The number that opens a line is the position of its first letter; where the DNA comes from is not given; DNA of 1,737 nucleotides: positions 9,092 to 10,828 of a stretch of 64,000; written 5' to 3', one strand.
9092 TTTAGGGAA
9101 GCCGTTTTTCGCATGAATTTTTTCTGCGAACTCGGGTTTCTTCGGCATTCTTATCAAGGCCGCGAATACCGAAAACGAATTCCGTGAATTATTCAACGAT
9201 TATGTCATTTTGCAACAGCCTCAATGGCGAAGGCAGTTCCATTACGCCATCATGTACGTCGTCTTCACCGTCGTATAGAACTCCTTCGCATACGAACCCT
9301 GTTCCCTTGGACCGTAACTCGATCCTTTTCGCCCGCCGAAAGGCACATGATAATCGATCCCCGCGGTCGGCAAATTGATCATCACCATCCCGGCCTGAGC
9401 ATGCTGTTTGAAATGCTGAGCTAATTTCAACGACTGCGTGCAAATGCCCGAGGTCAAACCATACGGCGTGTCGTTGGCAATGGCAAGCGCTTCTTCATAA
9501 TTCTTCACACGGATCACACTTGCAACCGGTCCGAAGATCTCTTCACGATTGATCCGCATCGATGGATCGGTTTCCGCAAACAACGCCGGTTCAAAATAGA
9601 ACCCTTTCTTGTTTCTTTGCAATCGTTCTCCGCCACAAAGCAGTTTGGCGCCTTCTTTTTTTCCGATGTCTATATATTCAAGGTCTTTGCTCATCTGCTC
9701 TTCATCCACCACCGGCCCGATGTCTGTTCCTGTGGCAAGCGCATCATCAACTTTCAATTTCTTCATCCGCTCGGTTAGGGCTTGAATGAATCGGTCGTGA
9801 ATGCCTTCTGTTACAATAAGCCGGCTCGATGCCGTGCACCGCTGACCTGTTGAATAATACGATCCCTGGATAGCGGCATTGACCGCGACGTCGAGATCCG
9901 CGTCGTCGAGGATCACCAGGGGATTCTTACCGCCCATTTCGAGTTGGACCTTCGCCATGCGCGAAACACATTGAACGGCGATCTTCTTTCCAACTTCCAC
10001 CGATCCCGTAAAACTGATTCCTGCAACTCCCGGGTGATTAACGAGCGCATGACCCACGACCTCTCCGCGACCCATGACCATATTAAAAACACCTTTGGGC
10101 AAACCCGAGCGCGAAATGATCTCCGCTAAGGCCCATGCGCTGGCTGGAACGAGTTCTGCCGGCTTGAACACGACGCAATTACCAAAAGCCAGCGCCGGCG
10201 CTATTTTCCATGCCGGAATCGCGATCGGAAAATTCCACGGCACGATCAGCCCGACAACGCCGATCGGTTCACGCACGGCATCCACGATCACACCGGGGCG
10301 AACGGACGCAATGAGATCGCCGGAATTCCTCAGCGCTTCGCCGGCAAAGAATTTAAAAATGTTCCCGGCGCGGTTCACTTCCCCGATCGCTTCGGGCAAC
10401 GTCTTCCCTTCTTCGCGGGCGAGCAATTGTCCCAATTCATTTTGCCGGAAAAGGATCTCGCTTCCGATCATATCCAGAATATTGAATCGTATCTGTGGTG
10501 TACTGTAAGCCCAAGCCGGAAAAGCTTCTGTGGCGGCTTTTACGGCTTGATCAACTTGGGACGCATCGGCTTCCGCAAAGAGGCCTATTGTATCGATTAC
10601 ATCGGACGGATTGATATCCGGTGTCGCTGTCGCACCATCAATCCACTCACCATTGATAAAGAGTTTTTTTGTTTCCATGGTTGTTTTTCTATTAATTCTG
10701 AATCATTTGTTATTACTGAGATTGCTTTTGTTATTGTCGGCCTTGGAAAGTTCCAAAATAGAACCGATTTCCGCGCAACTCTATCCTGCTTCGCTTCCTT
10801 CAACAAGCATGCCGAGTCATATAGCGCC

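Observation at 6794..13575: Family of five ~190 bp MITE-like elements colonising the intergenic gaps of the hydroxyproline catabolic locus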

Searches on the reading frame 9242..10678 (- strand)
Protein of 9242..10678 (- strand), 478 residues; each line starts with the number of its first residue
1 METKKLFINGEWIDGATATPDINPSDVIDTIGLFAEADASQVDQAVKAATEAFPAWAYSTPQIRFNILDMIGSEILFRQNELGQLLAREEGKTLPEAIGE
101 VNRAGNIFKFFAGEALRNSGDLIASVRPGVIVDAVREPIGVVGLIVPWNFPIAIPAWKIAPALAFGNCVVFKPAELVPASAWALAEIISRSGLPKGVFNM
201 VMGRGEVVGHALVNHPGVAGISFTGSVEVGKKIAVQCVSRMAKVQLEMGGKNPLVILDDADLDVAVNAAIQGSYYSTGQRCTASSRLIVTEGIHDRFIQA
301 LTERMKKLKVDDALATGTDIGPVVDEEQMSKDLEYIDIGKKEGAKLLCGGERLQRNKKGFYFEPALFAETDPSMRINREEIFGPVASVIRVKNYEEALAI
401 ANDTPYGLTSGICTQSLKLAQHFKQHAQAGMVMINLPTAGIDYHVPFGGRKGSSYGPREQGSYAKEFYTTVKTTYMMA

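Call 6: search_protein_families(library=pfam, proteins=[window:9242-10678:-])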
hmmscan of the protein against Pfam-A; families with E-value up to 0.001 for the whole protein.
window:9242-10678:- (478 aa): 1 family
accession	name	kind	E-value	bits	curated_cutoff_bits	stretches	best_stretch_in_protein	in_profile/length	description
PF00171.27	Aldedh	-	1.7e-164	548.2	23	1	12-473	1-460/461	Aldehyde dehydrogenase family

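Call 49: find_homologous_proteins(query=window:9242-10678:-, max_evalue=1e-150)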
Query window:9242-10678:- (478 aa): 7990 proteins with E <= 1e-150 among 8000 candidates; the best 120 are listed.
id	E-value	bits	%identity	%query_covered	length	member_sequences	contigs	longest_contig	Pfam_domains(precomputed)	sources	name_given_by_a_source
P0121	0.0e+0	1075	100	100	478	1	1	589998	PF00171.28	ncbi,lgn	-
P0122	1.8e-285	965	89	100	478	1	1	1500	PF00171.28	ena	-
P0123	6.8e-282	953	86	100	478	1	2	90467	PF00171.28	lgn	-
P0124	4.7e-275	930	85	100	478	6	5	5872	PF00171.28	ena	-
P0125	2.1e-274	928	85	100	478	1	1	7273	PF00171.28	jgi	jgi:aldehyde dehydrogenase (NAD+)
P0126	5.5e-272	920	83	100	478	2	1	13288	PF00171.28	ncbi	-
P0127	1.0e-269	913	83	100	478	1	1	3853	PF00171.28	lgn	-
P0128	5.0e-267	904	82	100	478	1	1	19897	PF00171.28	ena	-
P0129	1.2e-255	866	79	100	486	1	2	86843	PF00171.28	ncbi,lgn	-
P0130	9.5e-255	863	-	-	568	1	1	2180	PF00171.28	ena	-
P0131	1.5e-240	817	76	100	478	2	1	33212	PF00171.28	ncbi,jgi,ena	-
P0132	1.0e-237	807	74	100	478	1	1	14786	PF00171.28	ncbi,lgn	-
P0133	1.5e-237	807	74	100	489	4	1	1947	PF00171.28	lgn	-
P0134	1.7e-237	807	75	100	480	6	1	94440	PF00171.28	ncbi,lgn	-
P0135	5.9e-237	805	74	100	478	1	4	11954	PF00171.28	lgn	-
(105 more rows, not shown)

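Call 50: find_encoding_contigs(protein=P0121, flank=10000, max_places=3)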
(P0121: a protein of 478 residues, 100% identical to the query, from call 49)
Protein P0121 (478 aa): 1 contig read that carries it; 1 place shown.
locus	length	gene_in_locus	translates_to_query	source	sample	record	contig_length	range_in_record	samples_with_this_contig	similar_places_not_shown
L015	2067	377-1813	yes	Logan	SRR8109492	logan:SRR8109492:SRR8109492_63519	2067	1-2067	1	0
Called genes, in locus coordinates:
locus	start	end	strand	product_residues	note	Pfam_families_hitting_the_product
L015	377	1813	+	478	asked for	PF00171:Aldedh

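Call 51: find_encoding_contigs(protein=P0123, flank=10000, max_places=3)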
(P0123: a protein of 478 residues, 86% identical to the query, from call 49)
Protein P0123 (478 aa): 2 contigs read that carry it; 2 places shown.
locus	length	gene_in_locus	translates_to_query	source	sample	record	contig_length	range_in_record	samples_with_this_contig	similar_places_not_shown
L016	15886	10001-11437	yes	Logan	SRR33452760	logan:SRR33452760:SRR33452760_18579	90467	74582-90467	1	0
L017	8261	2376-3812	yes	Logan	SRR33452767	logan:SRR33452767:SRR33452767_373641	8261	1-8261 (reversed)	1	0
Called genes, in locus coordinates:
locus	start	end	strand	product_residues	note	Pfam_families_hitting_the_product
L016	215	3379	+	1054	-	PF08471:Ribonuc_red_2_N, PF02867:Ribonuc_red_lgC, PF12637:TSCPD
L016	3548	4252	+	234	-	-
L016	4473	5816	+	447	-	PF13401:AAA_22 (faint), PF13638:PIN_4, PF02562:PhoH, PF13604:AAA_30 (faint), PF13245:AAA_19 (faint)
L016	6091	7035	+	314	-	PF01007:IRK (weak), PF07885:Ion_trans_2, PF17655:IRK_C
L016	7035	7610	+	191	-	PF12867:DinB_2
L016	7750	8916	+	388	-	PF12832:MFS_1_like (weak), PF07690:MFS_1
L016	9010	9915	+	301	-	PF00701:DHDPS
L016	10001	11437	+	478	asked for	PF00171:Aldedh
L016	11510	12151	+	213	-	PF00392:GntR, PF07729:FCD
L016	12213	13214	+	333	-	PF05544:Pro_racemase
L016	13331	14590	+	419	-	PF00070:Pyr_redox (faint), PF00890:FAD_binding_2 (weak), PF01266:DAO, PF03486:HI0933_like (faint), PF07992:Pyr_redox_2 (faint), PF13738:Pyr_redox_3 (faint)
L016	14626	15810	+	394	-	PF00557:Peptidase_M24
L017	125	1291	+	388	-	PF12832:MFS_1_like (weak), PF07690:MFS_1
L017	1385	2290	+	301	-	PF00701:DHDPS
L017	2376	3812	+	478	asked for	PF00171:Aldedh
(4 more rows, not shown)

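Call 52: find_encoding_contigs(protein=P0125, flank=10000, max_places=2)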
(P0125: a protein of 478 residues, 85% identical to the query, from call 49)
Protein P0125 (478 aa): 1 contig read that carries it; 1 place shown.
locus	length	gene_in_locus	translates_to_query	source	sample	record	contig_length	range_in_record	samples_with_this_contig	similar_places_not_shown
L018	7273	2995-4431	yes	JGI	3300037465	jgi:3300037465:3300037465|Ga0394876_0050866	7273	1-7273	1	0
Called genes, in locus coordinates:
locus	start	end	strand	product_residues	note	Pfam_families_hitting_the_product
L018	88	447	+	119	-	PF22296:bAvd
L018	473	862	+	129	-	-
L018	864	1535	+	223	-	PF00078:RVT_1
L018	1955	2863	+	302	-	PF00701:DHDPS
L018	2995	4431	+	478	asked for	PF00171:Aldedh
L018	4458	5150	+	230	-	PF00392:GntR, PF07729:FCD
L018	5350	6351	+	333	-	PF05544:Pro_racemase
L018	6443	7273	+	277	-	?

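Call 55: list_cluster_members(proteins=[P0121, P0126])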
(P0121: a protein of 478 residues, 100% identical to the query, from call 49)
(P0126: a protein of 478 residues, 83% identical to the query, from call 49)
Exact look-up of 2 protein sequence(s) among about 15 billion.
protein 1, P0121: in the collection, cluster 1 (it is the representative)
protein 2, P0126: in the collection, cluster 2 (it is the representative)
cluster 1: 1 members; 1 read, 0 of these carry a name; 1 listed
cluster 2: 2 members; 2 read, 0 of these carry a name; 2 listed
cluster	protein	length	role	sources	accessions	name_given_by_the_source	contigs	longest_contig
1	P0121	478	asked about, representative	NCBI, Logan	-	-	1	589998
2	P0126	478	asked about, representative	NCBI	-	-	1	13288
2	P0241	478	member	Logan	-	-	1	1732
